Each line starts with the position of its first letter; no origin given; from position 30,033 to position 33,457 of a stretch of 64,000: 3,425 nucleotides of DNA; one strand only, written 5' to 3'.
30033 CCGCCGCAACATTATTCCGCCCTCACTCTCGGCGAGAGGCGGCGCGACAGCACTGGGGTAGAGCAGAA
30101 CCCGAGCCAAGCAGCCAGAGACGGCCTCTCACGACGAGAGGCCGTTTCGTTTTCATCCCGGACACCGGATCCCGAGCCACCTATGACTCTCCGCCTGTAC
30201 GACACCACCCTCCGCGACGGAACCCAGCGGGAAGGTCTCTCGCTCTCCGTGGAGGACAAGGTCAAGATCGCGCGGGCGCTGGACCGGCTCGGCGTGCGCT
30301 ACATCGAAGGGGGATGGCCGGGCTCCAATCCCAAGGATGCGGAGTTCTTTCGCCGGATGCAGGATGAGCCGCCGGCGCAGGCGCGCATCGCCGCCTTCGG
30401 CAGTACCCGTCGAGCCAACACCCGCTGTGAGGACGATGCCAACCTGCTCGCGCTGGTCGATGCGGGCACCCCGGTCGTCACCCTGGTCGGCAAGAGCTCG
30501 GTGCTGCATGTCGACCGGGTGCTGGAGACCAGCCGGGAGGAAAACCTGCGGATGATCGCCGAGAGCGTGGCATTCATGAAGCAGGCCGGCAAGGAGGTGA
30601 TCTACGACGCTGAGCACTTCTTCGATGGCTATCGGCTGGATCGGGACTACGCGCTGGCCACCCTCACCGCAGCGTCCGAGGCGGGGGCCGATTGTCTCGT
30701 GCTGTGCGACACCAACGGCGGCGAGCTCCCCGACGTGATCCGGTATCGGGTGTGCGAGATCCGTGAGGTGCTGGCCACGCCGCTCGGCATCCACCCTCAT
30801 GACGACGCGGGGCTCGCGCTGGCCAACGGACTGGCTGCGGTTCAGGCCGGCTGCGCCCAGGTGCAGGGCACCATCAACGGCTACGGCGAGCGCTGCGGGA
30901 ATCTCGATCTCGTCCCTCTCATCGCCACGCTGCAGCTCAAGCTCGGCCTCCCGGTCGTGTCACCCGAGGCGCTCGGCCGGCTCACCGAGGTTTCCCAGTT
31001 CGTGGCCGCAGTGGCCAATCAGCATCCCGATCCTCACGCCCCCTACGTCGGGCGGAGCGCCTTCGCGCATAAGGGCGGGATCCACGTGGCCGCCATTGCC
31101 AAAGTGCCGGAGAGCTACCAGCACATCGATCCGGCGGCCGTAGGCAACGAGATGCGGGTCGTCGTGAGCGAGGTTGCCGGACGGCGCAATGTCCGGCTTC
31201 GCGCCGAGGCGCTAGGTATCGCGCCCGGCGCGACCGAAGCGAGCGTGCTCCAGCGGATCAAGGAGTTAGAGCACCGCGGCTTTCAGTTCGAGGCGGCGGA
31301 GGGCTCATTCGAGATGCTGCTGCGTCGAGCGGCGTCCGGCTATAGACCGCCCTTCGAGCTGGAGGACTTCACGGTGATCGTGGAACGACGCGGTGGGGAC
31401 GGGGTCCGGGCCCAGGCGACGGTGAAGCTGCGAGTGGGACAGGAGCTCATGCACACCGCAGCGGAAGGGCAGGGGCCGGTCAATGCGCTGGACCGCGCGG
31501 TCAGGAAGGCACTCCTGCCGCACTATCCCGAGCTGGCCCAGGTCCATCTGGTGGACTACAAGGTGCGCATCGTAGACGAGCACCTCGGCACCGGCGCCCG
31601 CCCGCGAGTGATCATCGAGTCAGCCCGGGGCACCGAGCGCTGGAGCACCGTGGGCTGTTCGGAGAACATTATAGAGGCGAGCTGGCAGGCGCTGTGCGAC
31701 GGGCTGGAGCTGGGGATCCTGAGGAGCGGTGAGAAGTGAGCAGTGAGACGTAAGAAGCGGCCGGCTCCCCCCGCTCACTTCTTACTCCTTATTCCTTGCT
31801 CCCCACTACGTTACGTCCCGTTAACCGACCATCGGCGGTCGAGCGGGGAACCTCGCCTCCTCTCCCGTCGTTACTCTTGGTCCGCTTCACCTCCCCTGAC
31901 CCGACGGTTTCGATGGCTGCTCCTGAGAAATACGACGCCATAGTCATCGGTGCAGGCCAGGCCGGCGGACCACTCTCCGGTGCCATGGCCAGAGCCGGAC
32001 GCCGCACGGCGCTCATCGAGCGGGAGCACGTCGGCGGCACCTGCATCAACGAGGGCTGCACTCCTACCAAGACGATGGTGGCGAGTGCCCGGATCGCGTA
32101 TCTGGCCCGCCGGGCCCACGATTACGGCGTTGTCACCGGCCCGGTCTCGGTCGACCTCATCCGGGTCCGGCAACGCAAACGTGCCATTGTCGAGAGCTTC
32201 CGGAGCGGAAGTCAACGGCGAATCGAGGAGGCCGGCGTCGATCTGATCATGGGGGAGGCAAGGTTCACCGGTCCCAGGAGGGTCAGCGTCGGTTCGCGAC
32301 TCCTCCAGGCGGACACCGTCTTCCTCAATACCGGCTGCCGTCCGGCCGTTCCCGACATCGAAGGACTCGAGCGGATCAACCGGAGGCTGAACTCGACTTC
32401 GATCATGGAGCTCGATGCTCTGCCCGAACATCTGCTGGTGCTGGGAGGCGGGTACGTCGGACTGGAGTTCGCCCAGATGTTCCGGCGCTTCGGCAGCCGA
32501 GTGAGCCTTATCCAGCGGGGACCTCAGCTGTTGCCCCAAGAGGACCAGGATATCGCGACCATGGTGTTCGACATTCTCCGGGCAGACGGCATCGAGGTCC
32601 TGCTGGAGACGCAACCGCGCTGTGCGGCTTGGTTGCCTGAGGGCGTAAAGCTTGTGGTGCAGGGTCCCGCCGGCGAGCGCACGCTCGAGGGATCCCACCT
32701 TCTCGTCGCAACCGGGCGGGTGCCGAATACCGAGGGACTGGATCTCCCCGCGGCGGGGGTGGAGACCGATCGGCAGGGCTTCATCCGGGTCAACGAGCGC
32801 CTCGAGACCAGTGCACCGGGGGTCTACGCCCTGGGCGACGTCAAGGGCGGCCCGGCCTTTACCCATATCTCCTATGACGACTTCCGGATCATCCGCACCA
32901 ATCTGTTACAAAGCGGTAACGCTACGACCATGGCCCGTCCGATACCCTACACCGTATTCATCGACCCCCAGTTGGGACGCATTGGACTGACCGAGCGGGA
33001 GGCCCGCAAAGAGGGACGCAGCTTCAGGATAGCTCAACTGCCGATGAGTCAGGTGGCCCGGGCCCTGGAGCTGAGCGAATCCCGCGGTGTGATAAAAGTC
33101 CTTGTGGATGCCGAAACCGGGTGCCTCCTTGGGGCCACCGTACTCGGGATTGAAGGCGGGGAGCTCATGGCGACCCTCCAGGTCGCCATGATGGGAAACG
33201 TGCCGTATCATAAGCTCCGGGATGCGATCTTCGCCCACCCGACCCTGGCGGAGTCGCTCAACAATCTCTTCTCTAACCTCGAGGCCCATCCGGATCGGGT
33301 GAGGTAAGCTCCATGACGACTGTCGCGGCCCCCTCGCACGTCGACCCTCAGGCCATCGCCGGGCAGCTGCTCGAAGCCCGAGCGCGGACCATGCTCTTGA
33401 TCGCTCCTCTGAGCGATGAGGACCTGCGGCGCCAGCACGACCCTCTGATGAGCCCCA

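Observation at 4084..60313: Dispersed family of intergenic hairpins built from tandem 7-nt (once 9-nt) words, one different word per locus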

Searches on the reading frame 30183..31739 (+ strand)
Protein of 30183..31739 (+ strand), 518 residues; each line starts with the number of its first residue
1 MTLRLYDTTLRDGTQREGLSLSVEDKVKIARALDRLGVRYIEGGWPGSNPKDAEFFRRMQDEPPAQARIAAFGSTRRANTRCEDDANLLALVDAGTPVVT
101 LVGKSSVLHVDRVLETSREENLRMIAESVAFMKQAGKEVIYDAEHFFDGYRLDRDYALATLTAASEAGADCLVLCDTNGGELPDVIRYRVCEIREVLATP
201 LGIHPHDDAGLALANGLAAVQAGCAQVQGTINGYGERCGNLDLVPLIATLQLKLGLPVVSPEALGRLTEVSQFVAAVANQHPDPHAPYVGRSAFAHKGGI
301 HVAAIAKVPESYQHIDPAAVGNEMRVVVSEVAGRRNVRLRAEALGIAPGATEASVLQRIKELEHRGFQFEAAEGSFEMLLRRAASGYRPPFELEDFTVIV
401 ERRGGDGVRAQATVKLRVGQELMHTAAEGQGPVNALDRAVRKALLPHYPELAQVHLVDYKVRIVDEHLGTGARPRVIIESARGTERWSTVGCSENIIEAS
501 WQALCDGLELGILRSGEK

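Call 46: search_protein_families(library=pfam, proteins=[window:30183-31739:+])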
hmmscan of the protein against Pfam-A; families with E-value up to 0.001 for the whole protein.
window:30183-31739:+ (518 aa): 3 families
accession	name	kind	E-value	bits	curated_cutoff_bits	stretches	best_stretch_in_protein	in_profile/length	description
PF00682.25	HMGL-like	-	2e-49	168.8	29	1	3-274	2-260/260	HMGL-like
PF08502.15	LeuA_dimer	-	2.1e-24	86.3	24.9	1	372-509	3-128/131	LeuA allosteric (dimerisation) domain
PF22617.1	HCS_D2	-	1.6e-13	51.2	27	1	289-363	2-78/82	Homocitrate synthase post-HMGL domain-like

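Call 96: find_encoding_contigs(protein=window:30183-31739:+, flank=400, max_places=10)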
Protein window:30183-31739:+ (518 aa): 3 contigs read that carry it; 3 places shown.
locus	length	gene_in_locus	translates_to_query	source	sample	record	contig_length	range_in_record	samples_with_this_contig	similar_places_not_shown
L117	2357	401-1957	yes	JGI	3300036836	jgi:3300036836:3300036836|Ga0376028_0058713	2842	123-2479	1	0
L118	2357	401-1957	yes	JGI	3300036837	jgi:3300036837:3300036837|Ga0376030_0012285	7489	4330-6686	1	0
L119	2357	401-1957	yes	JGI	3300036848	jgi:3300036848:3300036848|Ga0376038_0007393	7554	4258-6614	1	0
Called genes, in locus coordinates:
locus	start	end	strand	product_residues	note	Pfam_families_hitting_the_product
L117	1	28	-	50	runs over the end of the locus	?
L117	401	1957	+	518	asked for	PF00682:HMGL-like, PF22617:HCS_D2, PF08502:LeuA_dimer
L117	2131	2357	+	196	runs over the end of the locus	?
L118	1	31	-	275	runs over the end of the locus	PF16697:Yop-YscD_cpl, PF00498:FHA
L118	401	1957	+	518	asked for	PF00682:HMGL-like, PF22617:HCS_D2, PF08502:LeuA_dimer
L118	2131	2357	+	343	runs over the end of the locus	?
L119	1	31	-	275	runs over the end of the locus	PF16697:Yop-YscD_cpl, PF00498:FHA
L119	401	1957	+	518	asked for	PF00682:HMGL-like, PF22617:HCS_D2, PF08502:LeuA_dimer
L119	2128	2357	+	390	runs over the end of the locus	?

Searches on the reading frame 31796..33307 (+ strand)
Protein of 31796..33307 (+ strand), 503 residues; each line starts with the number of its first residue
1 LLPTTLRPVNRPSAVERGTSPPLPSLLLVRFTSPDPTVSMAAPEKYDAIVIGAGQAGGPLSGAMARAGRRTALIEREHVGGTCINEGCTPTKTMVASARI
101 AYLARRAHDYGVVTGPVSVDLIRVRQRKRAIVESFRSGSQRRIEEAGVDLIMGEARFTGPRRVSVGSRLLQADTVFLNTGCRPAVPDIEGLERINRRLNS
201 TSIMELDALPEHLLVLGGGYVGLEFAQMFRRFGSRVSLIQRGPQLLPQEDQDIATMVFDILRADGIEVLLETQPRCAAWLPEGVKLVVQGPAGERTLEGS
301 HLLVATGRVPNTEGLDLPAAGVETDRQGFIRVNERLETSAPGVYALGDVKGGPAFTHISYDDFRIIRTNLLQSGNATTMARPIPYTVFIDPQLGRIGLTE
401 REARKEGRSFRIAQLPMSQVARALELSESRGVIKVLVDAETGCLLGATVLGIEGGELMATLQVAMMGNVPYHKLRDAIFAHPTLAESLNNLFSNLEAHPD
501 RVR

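Call 46: search_protein_families(library=pfam, proteins=[window:31796-33307:+])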
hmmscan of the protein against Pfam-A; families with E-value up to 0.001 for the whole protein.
window:31796-33307:+ (503 aa): 6 families
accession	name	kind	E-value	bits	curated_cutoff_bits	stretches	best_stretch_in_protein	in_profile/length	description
PF07992.20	Pyr_redox_2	-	1.5e-60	205.5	26.1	1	46-359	1-287/291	Pyridine nucleotide-disulphide oxidoreductase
PF02852.28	Pyr_redox_dim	-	3.3e-25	88.8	25.3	1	383-490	1-108/110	Pyridine nucleotide-disulphide oxidoreductase, dimerisation domain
PF00070.33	Pyr_redox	-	3e-22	79.4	22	1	212-274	1-63/82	Pyridine nucleotide-disulphide oxidoreductase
PF13738.12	Pyr_redox_3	-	3.1e-07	30.4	30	1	167-347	120-305/305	Pyridine nucleotide-disulphide oxidoreductase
PF01134.28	GIDA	-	3.7e-06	26.7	22.1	0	47-98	1-50/391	Glucose inhibited division protein A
PF12831.13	FAD_oxidored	-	0.00015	21.6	27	0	47-95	1-50/416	FAD dependent oxidoreductase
